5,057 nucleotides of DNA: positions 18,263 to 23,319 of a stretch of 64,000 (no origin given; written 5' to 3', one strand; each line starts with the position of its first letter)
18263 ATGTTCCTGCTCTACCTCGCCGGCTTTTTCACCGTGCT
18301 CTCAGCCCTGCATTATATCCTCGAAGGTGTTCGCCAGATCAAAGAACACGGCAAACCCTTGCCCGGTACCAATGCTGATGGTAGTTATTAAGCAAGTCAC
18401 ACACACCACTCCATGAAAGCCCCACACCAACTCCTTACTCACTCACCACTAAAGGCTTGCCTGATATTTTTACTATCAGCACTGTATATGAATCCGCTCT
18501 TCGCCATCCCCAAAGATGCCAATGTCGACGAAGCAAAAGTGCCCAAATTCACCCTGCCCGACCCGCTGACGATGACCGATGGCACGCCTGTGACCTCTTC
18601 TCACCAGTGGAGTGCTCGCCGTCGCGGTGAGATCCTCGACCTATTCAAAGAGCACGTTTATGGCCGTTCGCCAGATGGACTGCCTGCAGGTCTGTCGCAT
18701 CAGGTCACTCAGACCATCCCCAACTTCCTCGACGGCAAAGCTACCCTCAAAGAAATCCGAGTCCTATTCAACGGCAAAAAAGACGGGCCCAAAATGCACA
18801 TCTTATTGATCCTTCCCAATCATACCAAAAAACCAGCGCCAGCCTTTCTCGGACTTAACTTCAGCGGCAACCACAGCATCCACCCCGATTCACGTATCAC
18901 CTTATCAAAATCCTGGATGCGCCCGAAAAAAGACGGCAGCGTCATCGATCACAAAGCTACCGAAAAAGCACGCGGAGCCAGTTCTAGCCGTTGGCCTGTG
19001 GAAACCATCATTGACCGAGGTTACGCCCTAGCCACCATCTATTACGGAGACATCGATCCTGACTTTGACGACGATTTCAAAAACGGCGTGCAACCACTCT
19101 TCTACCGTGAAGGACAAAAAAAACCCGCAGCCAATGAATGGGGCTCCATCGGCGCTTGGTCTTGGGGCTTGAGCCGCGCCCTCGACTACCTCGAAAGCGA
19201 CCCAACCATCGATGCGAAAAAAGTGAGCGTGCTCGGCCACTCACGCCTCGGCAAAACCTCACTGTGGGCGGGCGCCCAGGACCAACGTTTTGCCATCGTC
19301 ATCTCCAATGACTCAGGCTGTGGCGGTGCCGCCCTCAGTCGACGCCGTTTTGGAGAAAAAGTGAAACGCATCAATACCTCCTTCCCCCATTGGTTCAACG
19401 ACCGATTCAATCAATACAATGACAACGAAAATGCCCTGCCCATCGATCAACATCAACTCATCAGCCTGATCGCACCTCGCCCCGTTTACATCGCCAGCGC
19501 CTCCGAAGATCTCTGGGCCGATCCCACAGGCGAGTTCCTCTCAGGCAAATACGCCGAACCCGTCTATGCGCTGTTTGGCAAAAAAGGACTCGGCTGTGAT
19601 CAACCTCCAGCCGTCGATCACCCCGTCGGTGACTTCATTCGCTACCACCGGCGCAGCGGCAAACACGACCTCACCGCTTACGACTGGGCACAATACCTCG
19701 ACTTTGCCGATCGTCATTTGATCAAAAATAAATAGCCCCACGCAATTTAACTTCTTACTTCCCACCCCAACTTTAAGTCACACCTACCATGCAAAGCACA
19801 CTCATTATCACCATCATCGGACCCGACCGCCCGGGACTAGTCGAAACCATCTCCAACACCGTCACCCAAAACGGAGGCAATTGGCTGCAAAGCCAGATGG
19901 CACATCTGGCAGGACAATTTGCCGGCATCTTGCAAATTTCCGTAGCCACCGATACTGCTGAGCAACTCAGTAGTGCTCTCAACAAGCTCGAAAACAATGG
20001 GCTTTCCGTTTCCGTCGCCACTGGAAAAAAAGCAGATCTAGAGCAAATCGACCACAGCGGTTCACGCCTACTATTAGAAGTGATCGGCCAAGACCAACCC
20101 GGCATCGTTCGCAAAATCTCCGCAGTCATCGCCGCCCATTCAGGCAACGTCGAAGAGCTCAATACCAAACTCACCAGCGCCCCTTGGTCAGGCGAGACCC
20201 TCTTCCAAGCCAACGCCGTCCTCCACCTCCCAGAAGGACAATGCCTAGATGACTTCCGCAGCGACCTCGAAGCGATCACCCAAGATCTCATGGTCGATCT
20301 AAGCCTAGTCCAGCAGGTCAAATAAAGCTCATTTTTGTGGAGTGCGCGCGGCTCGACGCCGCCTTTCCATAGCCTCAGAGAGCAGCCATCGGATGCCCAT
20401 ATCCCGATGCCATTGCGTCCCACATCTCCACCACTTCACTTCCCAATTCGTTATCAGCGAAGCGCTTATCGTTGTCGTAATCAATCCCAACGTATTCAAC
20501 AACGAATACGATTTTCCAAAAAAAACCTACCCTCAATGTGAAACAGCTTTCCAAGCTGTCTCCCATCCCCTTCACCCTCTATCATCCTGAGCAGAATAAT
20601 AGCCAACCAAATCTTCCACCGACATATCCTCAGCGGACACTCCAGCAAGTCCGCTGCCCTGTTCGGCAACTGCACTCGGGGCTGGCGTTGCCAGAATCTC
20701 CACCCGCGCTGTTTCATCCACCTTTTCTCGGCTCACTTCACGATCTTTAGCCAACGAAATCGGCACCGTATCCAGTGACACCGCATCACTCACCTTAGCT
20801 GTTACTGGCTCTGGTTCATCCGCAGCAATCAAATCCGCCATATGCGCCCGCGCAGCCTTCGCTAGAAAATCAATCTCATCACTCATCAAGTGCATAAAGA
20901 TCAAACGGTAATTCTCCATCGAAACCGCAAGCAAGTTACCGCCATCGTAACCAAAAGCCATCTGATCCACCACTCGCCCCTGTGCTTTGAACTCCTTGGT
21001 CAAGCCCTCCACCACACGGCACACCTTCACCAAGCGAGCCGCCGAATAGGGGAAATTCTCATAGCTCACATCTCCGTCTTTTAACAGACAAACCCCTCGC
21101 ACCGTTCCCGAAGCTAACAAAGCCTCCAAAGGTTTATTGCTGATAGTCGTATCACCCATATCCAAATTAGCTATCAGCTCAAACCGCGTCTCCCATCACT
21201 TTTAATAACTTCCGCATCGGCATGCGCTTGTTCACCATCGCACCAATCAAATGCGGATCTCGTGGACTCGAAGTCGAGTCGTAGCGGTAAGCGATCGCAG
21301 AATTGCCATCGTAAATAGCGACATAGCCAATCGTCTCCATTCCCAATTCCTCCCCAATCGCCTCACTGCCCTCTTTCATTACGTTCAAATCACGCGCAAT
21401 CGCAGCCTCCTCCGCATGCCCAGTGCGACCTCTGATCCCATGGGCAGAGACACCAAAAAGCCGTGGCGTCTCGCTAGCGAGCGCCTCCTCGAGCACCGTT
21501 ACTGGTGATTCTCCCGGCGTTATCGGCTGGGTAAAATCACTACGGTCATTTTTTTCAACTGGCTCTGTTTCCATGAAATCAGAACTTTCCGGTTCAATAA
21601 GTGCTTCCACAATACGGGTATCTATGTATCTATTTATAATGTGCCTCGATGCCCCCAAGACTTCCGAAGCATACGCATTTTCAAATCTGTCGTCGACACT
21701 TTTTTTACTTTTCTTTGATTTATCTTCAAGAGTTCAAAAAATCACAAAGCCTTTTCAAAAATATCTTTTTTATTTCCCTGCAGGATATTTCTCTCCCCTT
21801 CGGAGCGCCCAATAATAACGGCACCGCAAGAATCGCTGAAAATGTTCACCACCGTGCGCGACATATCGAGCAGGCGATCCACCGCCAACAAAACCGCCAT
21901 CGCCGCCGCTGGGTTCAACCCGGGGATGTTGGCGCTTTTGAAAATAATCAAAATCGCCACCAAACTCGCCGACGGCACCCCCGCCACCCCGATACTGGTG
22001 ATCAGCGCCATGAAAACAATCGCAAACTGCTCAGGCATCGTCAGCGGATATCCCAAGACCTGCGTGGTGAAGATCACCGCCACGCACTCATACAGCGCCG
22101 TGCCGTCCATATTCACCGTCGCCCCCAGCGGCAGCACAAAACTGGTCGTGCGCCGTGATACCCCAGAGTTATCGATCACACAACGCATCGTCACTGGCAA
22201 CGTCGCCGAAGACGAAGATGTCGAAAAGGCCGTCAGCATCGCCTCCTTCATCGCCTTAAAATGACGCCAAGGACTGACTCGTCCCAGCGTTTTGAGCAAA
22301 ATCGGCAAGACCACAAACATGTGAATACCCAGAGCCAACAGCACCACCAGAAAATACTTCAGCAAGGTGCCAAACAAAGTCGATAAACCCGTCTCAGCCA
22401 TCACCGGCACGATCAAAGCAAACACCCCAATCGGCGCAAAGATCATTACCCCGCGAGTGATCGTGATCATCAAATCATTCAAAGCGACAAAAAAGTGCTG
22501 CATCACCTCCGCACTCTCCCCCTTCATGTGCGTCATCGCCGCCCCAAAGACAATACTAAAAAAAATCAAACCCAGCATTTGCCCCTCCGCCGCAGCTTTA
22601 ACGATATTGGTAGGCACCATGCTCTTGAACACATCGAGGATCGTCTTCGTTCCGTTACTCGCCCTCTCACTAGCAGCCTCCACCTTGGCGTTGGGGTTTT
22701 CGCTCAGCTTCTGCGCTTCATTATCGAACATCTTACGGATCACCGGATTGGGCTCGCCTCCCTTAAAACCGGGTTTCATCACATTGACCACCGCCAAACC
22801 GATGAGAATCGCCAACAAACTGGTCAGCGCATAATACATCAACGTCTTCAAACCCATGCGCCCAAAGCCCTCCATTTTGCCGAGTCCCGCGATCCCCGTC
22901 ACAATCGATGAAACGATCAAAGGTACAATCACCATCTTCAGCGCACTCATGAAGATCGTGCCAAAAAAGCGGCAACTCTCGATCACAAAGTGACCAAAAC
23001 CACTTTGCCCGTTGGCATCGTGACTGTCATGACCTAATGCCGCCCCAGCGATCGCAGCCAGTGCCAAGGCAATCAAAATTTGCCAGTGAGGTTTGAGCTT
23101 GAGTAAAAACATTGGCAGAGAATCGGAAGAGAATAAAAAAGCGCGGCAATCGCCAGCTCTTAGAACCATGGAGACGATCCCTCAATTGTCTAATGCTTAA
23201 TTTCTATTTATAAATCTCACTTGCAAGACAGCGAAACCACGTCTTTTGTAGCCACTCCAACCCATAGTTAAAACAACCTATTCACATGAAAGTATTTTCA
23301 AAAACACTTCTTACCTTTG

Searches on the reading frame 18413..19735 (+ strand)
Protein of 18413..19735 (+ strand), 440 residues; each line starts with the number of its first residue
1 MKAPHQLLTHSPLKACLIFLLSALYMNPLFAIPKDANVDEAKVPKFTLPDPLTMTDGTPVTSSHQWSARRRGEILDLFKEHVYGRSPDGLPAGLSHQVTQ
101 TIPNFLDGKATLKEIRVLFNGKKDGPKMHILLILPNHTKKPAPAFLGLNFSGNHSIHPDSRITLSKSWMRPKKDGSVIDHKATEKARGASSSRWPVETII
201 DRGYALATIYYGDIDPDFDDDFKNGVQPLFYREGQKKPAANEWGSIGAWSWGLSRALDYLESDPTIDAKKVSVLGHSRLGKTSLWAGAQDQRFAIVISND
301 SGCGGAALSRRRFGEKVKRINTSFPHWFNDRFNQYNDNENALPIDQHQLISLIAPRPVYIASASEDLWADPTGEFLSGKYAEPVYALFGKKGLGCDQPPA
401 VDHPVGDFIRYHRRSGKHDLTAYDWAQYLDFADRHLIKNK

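Call 6: search_protein_families(library=pfam, proteins=[window:18413-19735:+], max_evalue=0.001)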
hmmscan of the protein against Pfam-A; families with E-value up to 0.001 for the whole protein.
window:18413-19735:+ (440 aa): 1 family
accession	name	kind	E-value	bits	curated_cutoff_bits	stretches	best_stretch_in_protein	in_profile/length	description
PF22244.2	GCE_fung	-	4.4e-32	112.2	27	1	241-389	75-231/231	Glucuronyl esterase, fungi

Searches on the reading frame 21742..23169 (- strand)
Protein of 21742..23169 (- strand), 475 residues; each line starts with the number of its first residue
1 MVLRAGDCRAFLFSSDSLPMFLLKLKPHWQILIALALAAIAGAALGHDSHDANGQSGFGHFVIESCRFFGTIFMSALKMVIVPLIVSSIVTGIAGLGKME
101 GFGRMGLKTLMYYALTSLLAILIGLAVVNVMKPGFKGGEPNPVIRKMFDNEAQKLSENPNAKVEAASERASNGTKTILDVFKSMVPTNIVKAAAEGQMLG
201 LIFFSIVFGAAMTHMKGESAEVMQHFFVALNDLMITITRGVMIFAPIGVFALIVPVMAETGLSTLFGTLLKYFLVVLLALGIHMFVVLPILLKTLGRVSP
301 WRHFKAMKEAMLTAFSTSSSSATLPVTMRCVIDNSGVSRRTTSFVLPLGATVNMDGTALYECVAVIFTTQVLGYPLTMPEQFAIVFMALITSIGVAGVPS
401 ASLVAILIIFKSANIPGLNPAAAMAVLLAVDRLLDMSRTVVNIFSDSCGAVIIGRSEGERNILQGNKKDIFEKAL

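Call 6: search_protein_families(library=pfam, proteins=[window:21742-23169:-], max_evalue=0.001)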
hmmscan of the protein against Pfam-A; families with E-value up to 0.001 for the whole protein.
window:21742-23169:- (475 aa): 1 family
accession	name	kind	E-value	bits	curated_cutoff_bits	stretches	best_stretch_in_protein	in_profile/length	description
PF00375.23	SDF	-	4.4e-120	401.7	27.9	1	29-455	3-386/387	Sodium:dicarboxylate symporter family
